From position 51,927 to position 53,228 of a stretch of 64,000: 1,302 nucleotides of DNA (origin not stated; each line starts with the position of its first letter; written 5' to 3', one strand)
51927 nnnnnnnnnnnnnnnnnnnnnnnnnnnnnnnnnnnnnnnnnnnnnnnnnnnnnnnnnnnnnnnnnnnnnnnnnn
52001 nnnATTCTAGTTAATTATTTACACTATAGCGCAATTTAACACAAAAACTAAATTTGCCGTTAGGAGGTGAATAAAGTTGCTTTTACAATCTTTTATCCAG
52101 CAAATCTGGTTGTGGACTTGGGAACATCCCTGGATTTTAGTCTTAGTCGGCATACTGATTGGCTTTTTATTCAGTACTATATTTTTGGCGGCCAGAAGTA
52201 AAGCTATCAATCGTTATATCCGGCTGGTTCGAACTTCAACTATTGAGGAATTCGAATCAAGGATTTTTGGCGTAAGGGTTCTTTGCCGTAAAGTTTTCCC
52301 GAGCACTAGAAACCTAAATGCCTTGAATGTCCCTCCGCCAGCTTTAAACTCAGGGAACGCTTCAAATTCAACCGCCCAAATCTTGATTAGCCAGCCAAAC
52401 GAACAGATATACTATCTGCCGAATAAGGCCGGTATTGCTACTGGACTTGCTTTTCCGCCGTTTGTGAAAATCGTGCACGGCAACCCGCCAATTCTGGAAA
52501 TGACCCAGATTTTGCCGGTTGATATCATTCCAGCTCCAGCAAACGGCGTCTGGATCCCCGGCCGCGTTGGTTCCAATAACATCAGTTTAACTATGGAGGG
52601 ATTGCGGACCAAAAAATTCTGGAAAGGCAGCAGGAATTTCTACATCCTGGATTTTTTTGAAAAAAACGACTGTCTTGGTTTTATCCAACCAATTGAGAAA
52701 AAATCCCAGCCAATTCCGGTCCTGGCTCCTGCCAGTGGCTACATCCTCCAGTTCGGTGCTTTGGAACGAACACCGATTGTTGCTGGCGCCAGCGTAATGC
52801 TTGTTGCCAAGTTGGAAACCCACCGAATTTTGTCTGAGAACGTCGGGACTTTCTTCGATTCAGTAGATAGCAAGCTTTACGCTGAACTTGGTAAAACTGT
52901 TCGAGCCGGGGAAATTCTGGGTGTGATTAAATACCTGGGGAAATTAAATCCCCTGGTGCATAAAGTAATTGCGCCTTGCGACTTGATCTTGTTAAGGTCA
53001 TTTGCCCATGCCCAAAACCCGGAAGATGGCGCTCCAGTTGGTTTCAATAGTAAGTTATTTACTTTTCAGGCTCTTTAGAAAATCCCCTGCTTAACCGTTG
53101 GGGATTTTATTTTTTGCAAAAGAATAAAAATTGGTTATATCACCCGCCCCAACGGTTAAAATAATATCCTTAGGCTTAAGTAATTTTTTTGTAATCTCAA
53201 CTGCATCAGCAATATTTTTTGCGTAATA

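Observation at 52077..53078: GC-rich, opposite-strand gene inserted between murB and murC encoding a membrane-anchored degenerate M23-like protein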

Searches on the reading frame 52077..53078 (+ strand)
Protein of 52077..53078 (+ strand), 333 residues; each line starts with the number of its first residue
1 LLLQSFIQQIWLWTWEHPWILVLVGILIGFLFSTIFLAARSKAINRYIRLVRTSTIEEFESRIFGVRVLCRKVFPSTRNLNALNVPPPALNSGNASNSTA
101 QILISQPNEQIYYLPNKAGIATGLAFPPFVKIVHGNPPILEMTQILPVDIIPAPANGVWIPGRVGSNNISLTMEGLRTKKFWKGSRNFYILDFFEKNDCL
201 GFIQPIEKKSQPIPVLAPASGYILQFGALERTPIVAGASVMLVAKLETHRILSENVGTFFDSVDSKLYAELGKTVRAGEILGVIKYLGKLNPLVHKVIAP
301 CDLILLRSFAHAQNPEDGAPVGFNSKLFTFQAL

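Call 4: search_protein_families(library=pfam, proteins=[window:52077-53078:+], max_evalue=1)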
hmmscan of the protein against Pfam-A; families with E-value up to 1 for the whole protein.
window:52077-53078:+ (333 aa): 1 family
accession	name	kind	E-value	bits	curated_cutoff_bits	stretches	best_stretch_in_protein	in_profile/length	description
PF13829.11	DUF4191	-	0.3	10.9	30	1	10-42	42-74/219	Domain of unknown function (DUF4191)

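Call 5: find_homologous_proteins(query=window:52077-53075:+, max_evalue=0.001)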
Query window:52077-53075:+ (333 aa): 4 proteins with E <= 0.001 among 3127 candidates.
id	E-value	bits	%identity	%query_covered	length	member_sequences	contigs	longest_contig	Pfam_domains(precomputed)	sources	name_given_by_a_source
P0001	1.5e-220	749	100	100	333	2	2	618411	-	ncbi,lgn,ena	ncbi:MAG: hypothetical protein WCT08_01685 [Patescibacteria group bacterium]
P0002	1.0e-88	316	47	100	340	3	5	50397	-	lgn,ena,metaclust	metaclust:\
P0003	2.1e-87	311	46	100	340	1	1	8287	-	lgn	-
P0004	1.7e-72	262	41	98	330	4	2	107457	-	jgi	jgi:biotin carboxyl carrier protein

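Call 6: search_protein_families(library=ncbifam, proteins=[window:52077-53075:+], max_evalue=10)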
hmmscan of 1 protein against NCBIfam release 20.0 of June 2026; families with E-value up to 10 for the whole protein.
window:52077-53075:+ (333 aa): 2 families
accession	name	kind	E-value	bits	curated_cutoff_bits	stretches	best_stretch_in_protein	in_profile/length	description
TIGR00531.1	BCCP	equivalog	0.00017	22.1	115.2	1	242-290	73-123/156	acetyl-CoA carboxylase biotin carboxyl carrier protein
NF005457.0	PRK07051.1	equivalog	0.0033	17.5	87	1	248-285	3-42/80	acetyl-CoA carboxylase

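Call 7: search_solved_structures(query=window:52077-53075:+, max_evalue=10)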
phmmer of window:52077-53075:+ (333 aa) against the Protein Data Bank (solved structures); distinct sequences matched with E-value up to 10: 9.
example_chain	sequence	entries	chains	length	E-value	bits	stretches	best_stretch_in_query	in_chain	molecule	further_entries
1a6x_A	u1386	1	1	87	0.03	16.6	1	243-300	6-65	APO-BIOTIN CARBOXYL CARRIER PROTEIN OF ACETYL-COA CARBOXYLASE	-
3bdo_A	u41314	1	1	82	0.046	16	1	244-301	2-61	PROTEIN (ACETYL-COA CARBOXYLASE)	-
4hr7_B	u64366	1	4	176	0.049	15.9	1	237-295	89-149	Biotin carboxyl carrier protein of acetyl-CoA carboxylase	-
1bdo_A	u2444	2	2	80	0.11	14.7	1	247-302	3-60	ACETYL-COA CARBOXYLASE | PROTEIN (ACETYL-COA CARBOXYLASE)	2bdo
8uxz_B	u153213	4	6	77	0.22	13.7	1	249-304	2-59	Biotin carboxyl carrier protein of acetyl-CoA carboxylase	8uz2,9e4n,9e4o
9ueb_A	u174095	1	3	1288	0.26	13.5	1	147-267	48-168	Spike glycoprotein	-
8sak_A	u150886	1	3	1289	0.26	13.5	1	147-267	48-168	Spike glycoprotein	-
9jmp_A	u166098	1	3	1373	0.29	13.3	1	147-267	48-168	Spike glycoprotein,Fibritin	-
6s6y_B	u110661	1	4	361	1.3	11.2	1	228-310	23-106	Tungsten-containing formylmethanofuran dehydrogenase, subunit B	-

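Call 11: find_encoding_contigs(protein=P0002, flank=8000, max_places=4)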
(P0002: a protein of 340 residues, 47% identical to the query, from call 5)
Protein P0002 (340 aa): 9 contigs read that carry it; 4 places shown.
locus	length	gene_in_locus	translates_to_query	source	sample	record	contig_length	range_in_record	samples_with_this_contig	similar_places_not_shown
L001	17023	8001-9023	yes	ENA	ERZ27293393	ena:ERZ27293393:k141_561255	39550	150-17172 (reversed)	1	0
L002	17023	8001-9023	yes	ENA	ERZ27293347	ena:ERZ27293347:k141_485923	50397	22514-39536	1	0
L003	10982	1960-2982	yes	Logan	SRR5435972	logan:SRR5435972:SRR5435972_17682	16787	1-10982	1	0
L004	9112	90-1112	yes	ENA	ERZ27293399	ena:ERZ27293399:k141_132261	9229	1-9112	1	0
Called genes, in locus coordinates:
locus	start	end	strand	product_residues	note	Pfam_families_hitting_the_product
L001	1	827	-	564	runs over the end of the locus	PF21760:SecD_1st, PF00639:Rotamase, PF13616:Rotamase_3, PF22599:SecDF_P1_head, PF02355:SecD_SecF_C, PF03176:MMPL (weak)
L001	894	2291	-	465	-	PF01839:FG-GAP (faint), PF13517:FG-GAP_3 (weak), PF03734:YkuD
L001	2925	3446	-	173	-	PF03412:Peptidase_C39, PF13529:Peptidase_C39_2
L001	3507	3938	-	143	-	-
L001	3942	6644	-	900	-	PF07517:SecA_DEAD, PF01043:SecA_PP_bind, PF21090:P-loop_SecA, PF07516:SecA_SW, PF02810:SEC-C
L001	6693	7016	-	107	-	PF02482:Ribosomal_S30AE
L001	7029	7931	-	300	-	PF01565:FAD_binding_4, PF02873:MurB_C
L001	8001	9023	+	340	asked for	-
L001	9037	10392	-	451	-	PF01225:Mur_ligase, PF08245:Mur_ligase_M, PF02875:Mur_ligase_C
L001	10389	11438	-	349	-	PF03033:Glyco_transf_28, PF04101:Glyco_tran_28_C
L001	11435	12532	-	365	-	PF01098:FTSW_RODA_SPOVE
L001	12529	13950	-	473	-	PF21799:MurD-like_N, PF08245:Mur_ligase_M, PF02875:Mur_ligase_C (weak)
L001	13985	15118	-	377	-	PF10555:MraY_sig1 (faint), PF00953:Glycos_transf_4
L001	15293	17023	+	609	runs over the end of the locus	PF13231:PMT_2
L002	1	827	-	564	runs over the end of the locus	PF21760:SecD_1st, PF00639:Rotamase, PF13616:Rotamase_3, PF22599:SecDF_P1_head, PF02355:SecD_SecF_C, PF03176:MMPL (weak)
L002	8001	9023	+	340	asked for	-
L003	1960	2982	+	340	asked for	-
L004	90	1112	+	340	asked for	-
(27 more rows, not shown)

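Call 12: find_encoding_contigs(protein=P0004, flank=8000, max_places=4)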
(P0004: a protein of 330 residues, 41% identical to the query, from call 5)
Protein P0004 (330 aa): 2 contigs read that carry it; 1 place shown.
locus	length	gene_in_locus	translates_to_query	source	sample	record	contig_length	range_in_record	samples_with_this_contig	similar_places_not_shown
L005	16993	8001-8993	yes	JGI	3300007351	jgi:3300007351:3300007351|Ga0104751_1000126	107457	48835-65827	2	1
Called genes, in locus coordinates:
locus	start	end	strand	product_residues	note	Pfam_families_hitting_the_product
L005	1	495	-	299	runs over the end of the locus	PF07549:Sec_GG, PF02355:SecD_SecF_C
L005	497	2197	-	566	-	PF21760:SecD_1st, PF00639:Rotamase, PF13616:Rotamase_3, PF22599:SecDF_P1_head, PF03176:MMPL, PF02355:SecD_SecF_C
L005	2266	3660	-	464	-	PF25292:Beta-prop_CGLA (faint), PF23743:Beta-prop_BBS7 (faint), PF01839:FG-GAP (faint), PF13517:FG-GAP_3, PF03734:YkuD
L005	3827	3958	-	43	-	-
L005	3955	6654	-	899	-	PF07517:SecA_DEAD, PF01043:SecA_PP_bind, PF21090:P-loop_SecA, PF07516:SecA_SW, PF02810:SEC-C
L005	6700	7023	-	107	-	PF02482:Ribosomal_S30AE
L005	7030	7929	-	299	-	PF01565:FAD_binding_4, PF02873:MurB_C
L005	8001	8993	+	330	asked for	-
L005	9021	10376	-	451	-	PF01225:Mur_ligase, PF08245:Mur_ligase_M, PF02875:Mur_ligase_C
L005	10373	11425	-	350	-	PF03033:Glyco_transf_28, PF04101:Glyco_tran_28_C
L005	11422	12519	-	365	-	PF01098:FTSW_RODA_SPOVE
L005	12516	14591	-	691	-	PF02578:Cu-oxidase_4, PF08245:Mur_ligase_M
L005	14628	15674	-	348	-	PF10555:MraY_sig1 (faint), PF00953:Glycos_transf_4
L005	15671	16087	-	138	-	-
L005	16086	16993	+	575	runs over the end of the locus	PF02366:PMT, PF13231:PMT_2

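Call 15: search_protein_representatives(alignment_id=A1)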
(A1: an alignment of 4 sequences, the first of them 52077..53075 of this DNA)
Query: 4 sequences, 336 profile positions. Proteins with E-value up to 0.001 (for the whole library): 53; up to 1e-10: 15; up to 1e-30: 4. The best 53 are listed.
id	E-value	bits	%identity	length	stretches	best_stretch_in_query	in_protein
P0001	2.0e-169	579.1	-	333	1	1-335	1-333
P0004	1.0e-167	573.5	-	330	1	7-335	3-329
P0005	4.7e-40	153.9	-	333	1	15-335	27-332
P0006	8.7e-32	126.7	-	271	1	77-335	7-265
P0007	3.1e-30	121.6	-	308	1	24-335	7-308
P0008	1.0e-29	119.9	-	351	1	10-314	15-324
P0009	2.2e-29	118.8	-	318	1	81-330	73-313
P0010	4.6e-29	117.7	-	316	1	18-332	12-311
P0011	6.2e-29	117.3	-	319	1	20-315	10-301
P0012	8.7e-28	113.5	-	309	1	24-335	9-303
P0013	5.6e-27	110.9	-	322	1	5-328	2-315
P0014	8.2e-27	110.4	-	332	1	6-334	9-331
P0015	4.0e-26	108.1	-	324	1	82-325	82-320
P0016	1.4e-23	99.7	-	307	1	39-335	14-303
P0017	1.3e-12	63.7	-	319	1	38-331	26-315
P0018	5.7e-09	51.7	-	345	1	10-334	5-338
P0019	2.5e-08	49.6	-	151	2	254-334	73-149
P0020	7.3e-07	44.8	-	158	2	40-105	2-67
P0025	4.8e-05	38.8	-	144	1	252-323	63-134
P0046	5.8e-04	35.2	-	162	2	41-79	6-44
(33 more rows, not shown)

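Call 16: predict_structure(alignment_id=A1)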
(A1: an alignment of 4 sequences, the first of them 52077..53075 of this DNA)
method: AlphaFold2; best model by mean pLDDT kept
length: 333 residues; sequences in the alignment: 4
mean_pLDDT: 39.0   pTM: 0.22
mean pLDDT of the five models: 39.0, 38.8, 38.2, 34.3, 33.6
residues with pLDDT >= 90: 0; 70-90: 31; 50-70: 14; < 50: 288
segments of 3 or more residues with pLDDT < 50: 40-131, 133-278, 283-293, 295-333
pLDDT, mean of each block of 10 residues (from residue 1): 75 78 82 65 37 40 39 30 27 30 34 43 39 39 23 32 40 41 38 32 38 29 24 23 25 28 43 45 44 45 31 28 23 22
secondary structure, 60 per line:
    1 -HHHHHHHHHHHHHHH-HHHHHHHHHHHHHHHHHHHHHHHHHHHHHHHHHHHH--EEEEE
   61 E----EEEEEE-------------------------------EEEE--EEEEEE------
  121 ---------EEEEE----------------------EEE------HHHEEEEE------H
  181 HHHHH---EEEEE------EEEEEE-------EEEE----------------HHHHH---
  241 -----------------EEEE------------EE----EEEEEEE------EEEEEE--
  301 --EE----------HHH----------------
elements in order: H2-16 H18-53 E56-61 E66-71 E103-106 E109-114 E130-134 E157-159 E169-173 H180-185 E189-193 E200-205 E213-216 H233-237 E258-261 E280-286 E293-298

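Call 18: find_homologous_proteins(query=A2, max_evalue=0.00001)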
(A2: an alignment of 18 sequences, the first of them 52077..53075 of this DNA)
Query A2 (18 sequences) (333 aa, profile of the alignment): 5 proteins with E <= 0.00001 among 8000 candidates.
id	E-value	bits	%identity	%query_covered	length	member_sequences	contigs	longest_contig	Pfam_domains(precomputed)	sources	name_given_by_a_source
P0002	3.3e-111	389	47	100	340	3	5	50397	-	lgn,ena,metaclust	metaclust:\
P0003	5.1e-111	389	46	100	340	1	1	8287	-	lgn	-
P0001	1.5e-98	348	100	100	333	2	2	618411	-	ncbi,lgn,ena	ncbi:MAG: hypothetical protein WCT08_01685 [Patescibacteria group bacterium]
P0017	1.8e-91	324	26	64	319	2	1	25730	-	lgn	-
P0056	1.1e-7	49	25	20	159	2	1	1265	PF00364.29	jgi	jgi:acetyl-CoA carboxylase biotin carboxyl carrier protein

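Call 21: search_solved_structures(query=A2, max_evalue=1, show_alignments=2)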
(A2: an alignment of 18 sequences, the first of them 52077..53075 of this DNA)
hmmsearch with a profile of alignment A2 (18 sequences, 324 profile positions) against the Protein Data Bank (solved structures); distinct sequences matched with E-value up to 1: 58.
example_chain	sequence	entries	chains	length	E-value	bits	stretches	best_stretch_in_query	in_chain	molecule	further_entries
4hr7_B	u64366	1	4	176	5.8e-12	48.3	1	244-317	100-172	Biotin carboxyl carrier protein of acetyl-CoA carboxylase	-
3bdo_A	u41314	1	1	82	3.7e-09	39.1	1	244-317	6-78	PROTEIN (ACETYL-COA CARBOXYLASE)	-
1a6x_A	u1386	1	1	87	4.2e-09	38.9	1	244-317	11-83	APO-BIOTIN CARBOXYL CARRIER PROTEIN OF ACETYL-COA CARBOXYLASE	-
1bdo_A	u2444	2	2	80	5.5e-09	38.5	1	246-317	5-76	ACETYL-COA CARBOXYLASE | PROTEIN (ACETYL-COA CARBOXYLASE)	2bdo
8uxz_B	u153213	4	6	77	7.9e-09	38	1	246-317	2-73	Biotin carboxyl carrier protein of acetyl-CoA carboxylase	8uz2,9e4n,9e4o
5gu8_A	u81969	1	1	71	5.3e-06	28.7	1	266-318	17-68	149aa long hypothetical methylmalonyl-CoA decarboxylase gamma chain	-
5gua_A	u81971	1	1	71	1e-05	27.8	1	266-318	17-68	149aa long hypothetical methylmalonyl-CoA decarboxylase gamma chain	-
5gu9_A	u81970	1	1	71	1.1e-05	27.7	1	266-318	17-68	149aa long hypothetical methylmalonyl-CoA decarboxylase gamma chain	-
8hz4_E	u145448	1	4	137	5.4e-05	25.4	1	269-322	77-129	Biotin carboxylase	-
7b9k_A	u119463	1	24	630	6.3e-05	25.2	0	266-320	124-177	Dihydrolipoyllysine-residue acetyltransferase component of pyruvate dehydrogenase complex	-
2d5d_A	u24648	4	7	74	0.00017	23.8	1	266-318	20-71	methylmalonyl-CoA decarboxylase gamma chain | 149aa long hypothetical methylmalonyl-CoA decarboxylase gamma chain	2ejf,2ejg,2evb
1dcz_A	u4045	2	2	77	0.00058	22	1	266-317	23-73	TRANSCARBOXYLASE 1.3S SUBUNIT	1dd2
1o78_A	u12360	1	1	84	0.00073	21.7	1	266-317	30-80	BIOTIN CARBOXYL CARRIER PROTEIN OF METHYLMALONYL-COA CARBOXYL-TRANSFERASE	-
5mlk_A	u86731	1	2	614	0.0018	20.4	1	209-282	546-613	Acetyl-COA carboxylase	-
9rca_A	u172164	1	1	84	0.0034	19.4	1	267-322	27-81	Dihydrolipoyllysine-residue succinyltransferase component of 2-oxoglutarate dehydrogenase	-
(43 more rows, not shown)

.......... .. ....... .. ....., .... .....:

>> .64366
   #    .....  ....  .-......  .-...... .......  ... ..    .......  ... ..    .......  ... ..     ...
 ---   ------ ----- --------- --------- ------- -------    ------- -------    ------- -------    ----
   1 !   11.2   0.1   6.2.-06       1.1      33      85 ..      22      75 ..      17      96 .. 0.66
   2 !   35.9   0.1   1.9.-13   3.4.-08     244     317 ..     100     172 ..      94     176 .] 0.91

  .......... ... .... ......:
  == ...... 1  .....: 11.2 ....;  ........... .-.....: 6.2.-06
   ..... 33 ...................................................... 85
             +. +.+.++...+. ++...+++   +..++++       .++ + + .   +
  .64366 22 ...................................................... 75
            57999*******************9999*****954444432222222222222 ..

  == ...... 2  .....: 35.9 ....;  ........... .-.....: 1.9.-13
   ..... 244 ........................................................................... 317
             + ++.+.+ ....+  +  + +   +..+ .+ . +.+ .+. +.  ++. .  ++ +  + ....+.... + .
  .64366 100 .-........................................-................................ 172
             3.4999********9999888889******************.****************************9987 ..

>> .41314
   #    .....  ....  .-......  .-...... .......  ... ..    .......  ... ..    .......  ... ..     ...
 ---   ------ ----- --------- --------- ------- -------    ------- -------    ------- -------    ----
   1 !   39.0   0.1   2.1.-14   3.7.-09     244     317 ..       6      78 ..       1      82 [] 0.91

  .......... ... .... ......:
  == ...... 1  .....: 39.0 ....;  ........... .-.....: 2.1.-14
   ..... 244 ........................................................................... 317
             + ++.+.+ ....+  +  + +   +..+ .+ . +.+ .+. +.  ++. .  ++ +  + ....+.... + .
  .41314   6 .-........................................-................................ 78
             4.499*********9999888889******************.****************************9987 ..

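Call 22: search_protein_families(library=pfam, alignment_id=A2, max_evalue=0.1)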
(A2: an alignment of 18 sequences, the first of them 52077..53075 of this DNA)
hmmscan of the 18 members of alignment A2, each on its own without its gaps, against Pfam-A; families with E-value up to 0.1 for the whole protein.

A. member 1, window:52077-53075:+ (333 aa): 0 families

B. families by the number of members that match (of 18 scanned): 8 families
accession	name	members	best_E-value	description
PF00364.28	Biotin_lipoyl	4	1.3e-08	Biotin-requiring enzyme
PF16576.10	HlyD_D23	3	0.0052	Barrel-sandwich domain of CusB or HlyD membrane-fusion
PF13375.12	RnfC_N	1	0.0071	RnfC Barrel sandwich hybrid domain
PF13437.12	HlyD_3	1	0.021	HlyD family secretion protein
PF13533.13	Biotin_lipoyl_2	1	0.026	Biotin-lipoyl like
PF06305.16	LapA_dom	1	0.056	Lipopolysaccharide assembly protein A domain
PF22695.2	EST1-like_DNA_bind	1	0.066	EST1-like DNA-binding domain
PF02730.20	AFOR_N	1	0.098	Aldehyde ferredoxin oxidoreductase, N-terminal domain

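Call 23: find_encoding_contigs(protein=P0017, flank=8000, max_places=3)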
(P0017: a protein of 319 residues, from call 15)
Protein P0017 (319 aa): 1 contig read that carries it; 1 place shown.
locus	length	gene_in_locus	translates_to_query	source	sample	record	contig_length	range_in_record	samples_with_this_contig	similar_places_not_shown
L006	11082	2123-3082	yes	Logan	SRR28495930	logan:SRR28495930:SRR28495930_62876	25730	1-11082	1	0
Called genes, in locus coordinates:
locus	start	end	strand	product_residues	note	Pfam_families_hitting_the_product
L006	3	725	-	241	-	?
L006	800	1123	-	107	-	PF02482:Ribosomal_S30AE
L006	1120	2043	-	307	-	PF01565:FAD_binding_4, PF02873:MurB_C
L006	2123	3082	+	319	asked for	-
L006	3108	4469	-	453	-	PF01225:Mur_ligase, PF08245:Mur_ligase_M, PF02875:Mur_ligase_C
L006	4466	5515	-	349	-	PF03033:Glyco_transf_28, PF04101:Glyco_tran_28_C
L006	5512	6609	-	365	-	PF01098:FTSW_RODA_SPOVE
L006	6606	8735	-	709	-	PF02578:Cu-oxidase_4, PF21799:MurD-like_N, PF08245:Mur_ligase_M, PF02875:Mur_ligase_C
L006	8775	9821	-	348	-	PF10555:MraY_sig1 (weak), PF00953:Glycos_transf_4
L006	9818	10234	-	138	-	-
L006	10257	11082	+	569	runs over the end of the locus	PF02366:PMT (weak), PF13231:PMT_2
